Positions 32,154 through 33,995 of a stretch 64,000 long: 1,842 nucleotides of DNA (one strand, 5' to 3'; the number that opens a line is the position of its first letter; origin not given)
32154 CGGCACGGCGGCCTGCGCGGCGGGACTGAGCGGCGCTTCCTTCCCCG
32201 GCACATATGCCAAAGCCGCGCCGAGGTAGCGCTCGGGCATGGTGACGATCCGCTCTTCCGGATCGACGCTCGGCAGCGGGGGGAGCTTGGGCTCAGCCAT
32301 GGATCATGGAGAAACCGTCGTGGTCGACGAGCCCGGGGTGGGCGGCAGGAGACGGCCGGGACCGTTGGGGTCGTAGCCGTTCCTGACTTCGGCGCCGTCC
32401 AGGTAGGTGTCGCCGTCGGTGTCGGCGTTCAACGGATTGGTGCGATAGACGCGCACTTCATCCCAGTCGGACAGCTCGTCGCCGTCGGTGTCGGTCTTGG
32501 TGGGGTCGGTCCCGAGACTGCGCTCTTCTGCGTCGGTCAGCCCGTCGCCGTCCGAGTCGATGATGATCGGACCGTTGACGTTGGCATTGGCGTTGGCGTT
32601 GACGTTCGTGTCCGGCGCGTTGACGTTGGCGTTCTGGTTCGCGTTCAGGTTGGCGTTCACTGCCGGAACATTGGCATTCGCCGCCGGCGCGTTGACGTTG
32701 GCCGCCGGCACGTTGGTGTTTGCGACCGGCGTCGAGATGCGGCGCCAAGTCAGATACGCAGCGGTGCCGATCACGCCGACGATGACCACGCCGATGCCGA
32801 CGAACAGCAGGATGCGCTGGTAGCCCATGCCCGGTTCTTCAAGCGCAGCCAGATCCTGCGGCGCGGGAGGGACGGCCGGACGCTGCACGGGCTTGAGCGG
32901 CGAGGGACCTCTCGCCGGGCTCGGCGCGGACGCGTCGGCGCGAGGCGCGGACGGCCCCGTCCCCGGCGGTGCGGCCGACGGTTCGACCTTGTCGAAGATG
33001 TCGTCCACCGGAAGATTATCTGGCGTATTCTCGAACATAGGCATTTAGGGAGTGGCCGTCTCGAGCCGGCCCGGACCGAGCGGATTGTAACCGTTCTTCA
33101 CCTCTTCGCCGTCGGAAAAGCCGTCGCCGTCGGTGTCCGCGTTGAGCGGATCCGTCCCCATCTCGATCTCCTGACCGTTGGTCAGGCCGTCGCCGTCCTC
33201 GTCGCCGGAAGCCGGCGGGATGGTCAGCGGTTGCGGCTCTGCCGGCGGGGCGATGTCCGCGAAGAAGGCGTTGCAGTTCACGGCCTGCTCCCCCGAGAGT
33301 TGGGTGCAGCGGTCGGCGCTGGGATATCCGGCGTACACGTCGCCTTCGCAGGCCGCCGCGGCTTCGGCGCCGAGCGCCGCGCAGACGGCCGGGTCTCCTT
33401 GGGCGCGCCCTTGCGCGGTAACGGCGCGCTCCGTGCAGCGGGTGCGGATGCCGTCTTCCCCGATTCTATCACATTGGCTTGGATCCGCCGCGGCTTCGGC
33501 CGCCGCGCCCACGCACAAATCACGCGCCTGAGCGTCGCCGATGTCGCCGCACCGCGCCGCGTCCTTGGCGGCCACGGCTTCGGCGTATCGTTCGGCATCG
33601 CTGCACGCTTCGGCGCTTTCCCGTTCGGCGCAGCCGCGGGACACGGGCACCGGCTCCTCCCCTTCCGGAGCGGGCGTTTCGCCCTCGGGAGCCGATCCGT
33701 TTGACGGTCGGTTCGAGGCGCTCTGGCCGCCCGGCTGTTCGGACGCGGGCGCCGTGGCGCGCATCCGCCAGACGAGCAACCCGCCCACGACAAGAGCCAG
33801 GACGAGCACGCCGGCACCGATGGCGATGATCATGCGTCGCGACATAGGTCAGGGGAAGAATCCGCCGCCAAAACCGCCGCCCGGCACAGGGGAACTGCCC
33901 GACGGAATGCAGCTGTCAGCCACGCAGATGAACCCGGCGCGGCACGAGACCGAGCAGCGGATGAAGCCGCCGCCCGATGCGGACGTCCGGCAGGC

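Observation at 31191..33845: Three tandem paralogs of TSP3-repeat membrane proteins inside the ybeY-dgkA-ftsA-ftsZ gene string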

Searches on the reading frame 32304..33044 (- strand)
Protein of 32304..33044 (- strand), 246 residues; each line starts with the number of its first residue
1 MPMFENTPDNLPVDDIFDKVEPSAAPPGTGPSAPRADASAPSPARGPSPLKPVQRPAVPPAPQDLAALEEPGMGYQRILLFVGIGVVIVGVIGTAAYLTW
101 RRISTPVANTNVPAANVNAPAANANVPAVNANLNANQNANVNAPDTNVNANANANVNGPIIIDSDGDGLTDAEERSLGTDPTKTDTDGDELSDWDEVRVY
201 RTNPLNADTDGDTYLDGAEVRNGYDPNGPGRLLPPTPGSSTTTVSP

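Call 3: search_protein_families(library=pfam, proteins=[window:32304-33044:-], max_evalue=0.01)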
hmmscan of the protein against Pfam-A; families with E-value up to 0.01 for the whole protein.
window:32304-33044:- (246 aa): 1 family
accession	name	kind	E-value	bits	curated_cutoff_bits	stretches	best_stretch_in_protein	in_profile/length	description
PF18884.5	TSP3_bac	-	2.4e-13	50.1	25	1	163-183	1-21/22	Bacterial TSP3 repeat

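Call 9: search_protein_families(library=ncbifam, proteins=[window:32304-33044:-], max_evalue=0.01)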
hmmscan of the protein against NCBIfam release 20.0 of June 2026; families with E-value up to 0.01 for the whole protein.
window:32304-33044:- (246 aa): 5 families
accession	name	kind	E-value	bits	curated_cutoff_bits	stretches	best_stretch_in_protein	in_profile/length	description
NF033765.2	gliding_CglD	equivalog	1.4e-12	46.3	400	1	144-224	158-245/1124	adventurous gliding motility lipoprotein CglD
NF047639.1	throspo3_MtsD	equivalog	6.1e-05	21.3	800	1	151-227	448-528/651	cell-cell cohesion protein MtsD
NF033761.1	gliding_GltJ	equivalog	0.0014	17.8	450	1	25-154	318-444/671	adventurous gliding motility protein GltJ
NF058648.1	ECF_sub_HI1622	equivalog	0.0054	16.7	100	0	28-102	107-180/180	NikL family nickel/cobalt ECF transporter subunit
NF010495.0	PRK13914.1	equivalog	0.0073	15.3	647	1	109-156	298-345/481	invasion associated endopeptidase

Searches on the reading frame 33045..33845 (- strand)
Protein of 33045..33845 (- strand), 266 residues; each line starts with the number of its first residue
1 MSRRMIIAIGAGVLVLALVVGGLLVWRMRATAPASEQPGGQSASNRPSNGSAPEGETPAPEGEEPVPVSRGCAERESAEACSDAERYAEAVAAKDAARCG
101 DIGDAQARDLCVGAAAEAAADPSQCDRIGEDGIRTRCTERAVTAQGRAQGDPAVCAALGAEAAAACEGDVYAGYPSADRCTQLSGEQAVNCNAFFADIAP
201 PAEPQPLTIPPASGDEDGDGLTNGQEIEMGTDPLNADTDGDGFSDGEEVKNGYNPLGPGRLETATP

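Call 3: search_protein_families(library=pfam, proteins=[window:33045-33845:-], max_evalue=0.01)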
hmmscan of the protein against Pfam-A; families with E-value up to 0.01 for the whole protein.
window:33045-33845:- (266 aa): 1 family
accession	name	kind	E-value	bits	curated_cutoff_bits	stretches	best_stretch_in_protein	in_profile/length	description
PF18884.5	TSP3_bac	-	9.5e-15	54.6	25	2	215-236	1-22/22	Bacterial TSP3 repeat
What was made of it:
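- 33045..33845 (-): Protein A (266 aa). It has an N-terminal signal-anchor TM (33768-33830), a Pro/Glu/Gly-rich segment, a Cys-rich helical domain (about 33207-33641) and two TSP3 repeats ending .............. (33063-33203). TSP3_bac E=9.5e-15 (call 3).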

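Call 9: search_protein_families(library=ncbifam, proteins=[window:33045-33845:-], max_evalue=0.01)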
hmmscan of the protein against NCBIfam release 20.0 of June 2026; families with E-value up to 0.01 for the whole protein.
window:33045-33845:- (266 aa): 2 families
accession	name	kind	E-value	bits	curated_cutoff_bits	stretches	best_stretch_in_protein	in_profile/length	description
NF033765.2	gliding_CglD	equivalog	1.5e-07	29.6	400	1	211-253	203-245/1124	adventurous gliding motility lipoprotein CglD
NF047639.1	throspo3_MtsD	equivalog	0.0011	17.2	800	1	214-256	459-501/651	cell-cell cohesion protein MtsD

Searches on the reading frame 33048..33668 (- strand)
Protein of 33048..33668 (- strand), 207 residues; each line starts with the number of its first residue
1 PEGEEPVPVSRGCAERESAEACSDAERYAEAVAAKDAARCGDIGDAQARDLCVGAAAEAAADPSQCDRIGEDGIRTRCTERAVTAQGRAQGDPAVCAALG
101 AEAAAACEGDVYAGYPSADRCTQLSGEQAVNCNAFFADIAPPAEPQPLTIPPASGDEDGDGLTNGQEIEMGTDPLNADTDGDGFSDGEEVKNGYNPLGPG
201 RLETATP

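Call 60: search_solved_structures(query=window:33048-33668:-, max_evalue=10)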
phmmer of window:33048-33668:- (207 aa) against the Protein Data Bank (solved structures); distinct sequences matched with E-value up to 10: 3.
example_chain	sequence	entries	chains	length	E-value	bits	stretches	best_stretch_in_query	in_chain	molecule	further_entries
7c7r_B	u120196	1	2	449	0.057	16.9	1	154-193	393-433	Biofilm-associated surface protein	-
7c7u_A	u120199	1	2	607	0.072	16.6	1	154-193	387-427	Biofilm-associated surface protein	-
6o60_C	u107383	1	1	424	3.2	11.2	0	12-76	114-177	F-box/LRR-repeat protein 2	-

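Call 65: predict_structure(protein=window:33048-33668:-)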
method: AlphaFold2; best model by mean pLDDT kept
length: 207 residues; sequences in the alignment: 1
mean_pLDDT: 50.4   pTM: 0.29
mean pLDDT of the five models: 50.4, 50.0, 48.0, 43.9, 42.3
residues with pLDDT >= 90: 0; 70-90: 6; 50-70: 81; < 50: 120
segments of 3 or more residues with pLDDT < 50: 1-14, 16-23, 65-71, 82-116, 141-151, 153-156, 164-166, 169-181, 192-194, 196-207
pLDDT, mean of each block of 10 residues (from residue 1): 43 43 51 58 60 62 49 51 46 45 43 46 71 62 45 51 50 45 50 45 43
secondary structure, 60 per line:
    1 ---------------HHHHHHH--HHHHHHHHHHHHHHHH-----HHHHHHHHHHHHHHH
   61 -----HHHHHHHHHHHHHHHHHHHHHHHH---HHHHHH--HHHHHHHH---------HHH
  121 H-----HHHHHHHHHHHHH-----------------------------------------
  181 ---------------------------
elements in order: H16-22 H25-40 H46-60 H66-89 H93-98 H101-108 H118-121 H127-139
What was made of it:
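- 33045..33845 (-): The single-sequence AF2 model is helical only, pLDDT 50 (call 65).
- Tried and rejected: It was too poor for a fold search and says only that the domain is helical (call 65).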

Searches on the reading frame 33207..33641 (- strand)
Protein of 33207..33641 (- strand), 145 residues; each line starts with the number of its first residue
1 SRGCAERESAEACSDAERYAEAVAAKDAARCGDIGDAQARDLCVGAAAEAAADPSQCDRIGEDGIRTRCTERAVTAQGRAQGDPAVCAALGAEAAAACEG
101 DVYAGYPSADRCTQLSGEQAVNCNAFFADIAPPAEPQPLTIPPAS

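Call 68: search_solved_structures(query=A5, max_evalue=10)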
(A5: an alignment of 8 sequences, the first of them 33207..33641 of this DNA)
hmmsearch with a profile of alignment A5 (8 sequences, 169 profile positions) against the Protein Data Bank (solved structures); distinct sequences matched with E-value up to 10: 0.

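Call 69: search_protein_families(library=pfam, alignment_id=A5, max_evalue=1)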
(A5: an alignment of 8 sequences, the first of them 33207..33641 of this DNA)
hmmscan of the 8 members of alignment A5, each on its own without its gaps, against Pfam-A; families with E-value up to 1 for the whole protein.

A. member 1, window:33207-33641:- (145 aa): 0 families

B. families by the number of members that match (of 8 scanned): 2 families
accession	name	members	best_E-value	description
PF18884.5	TSP3_bac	1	7.6e-06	Bacterial TSP3 repeat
PF16302.10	DUF4944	1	0.12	Domain of unknown function (DUF4944)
